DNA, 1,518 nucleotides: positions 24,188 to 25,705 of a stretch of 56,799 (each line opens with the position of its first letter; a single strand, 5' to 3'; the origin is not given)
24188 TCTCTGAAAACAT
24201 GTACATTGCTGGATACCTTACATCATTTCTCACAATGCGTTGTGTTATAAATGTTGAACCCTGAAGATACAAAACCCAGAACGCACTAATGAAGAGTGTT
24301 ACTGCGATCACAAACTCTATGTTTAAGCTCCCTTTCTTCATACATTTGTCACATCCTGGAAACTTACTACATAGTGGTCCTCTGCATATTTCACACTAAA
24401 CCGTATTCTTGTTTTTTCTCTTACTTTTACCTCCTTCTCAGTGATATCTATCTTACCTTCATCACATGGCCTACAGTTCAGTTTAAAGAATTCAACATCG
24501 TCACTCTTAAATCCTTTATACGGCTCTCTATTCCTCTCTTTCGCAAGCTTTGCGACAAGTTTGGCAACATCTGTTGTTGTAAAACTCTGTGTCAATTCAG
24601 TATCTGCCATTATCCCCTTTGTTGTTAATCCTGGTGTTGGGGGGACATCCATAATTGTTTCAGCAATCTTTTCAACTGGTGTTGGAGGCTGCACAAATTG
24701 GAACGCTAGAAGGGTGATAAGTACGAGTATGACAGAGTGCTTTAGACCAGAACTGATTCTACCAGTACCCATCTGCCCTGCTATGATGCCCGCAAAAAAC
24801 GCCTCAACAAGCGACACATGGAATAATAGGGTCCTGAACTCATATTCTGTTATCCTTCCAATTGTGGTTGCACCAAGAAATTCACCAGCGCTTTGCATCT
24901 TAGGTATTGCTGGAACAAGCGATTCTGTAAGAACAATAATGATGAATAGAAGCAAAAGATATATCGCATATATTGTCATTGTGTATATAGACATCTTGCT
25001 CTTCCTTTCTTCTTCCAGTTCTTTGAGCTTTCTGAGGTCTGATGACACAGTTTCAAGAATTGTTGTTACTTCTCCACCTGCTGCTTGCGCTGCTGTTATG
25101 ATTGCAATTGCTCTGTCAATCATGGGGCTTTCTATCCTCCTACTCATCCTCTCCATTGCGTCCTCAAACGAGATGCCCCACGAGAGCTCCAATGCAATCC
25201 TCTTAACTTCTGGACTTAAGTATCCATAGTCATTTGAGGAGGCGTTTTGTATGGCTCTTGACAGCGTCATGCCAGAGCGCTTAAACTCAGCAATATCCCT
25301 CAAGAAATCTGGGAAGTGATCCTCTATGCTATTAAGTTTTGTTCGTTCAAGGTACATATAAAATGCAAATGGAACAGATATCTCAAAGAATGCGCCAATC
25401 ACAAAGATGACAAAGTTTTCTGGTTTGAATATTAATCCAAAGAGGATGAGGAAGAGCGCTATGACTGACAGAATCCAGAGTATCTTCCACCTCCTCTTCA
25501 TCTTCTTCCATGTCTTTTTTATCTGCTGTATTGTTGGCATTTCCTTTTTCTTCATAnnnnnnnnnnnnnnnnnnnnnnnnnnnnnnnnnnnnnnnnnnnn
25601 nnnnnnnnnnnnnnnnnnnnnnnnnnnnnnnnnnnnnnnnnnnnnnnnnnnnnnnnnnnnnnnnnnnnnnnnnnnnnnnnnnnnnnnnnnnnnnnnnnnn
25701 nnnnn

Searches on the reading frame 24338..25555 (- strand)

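Call 7: search_protein_families(library=pfam, proteins=[window:24338-25555:-], max_evalue=0.01)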
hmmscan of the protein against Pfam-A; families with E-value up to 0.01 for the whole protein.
window:24338-25555:- (405 aa): 1 family
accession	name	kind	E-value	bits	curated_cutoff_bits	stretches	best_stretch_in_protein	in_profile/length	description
PF00482.28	T2SSF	-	1.3e-18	67.6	25.2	1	84-209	1-123/125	Type II secretion system (T2SS), protein F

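Call 62: search_protein_families(library=ncbifam, proteins=[window:24338-25555:-], max_evalue=0.001)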
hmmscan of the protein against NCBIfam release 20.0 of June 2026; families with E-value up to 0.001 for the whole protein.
window:24338-25555:- (405 aa): 5 families
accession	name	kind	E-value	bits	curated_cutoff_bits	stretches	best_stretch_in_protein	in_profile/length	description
NF004705.1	PRK06041.1-3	equivalog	1.2e-18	67.4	400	1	21-286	187-452/465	archaellar assembly protein ArlJ/FlaJ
NF046075.1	UpsF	equivalog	1.2e-15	57.3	400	1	23-216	261-437/484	membrane pilin protein UpsF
NF004704.2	PRK06041.1-2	equivalog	1e-11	44.3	550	1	14-283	261-541/555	archaellar assembly protein ArlJ/FlaJ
NF004703.2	PRK06041.1-1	equivalog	3e-11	42.3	570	1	22-213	229-417/525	archaellar assembly protein ArlJ/FlaJ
NF053673.1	bindosome_BasF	exception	2.7e-08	32.8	1300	1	30-235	383-586/656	bindosome assembly system membrane anchoring protein BasF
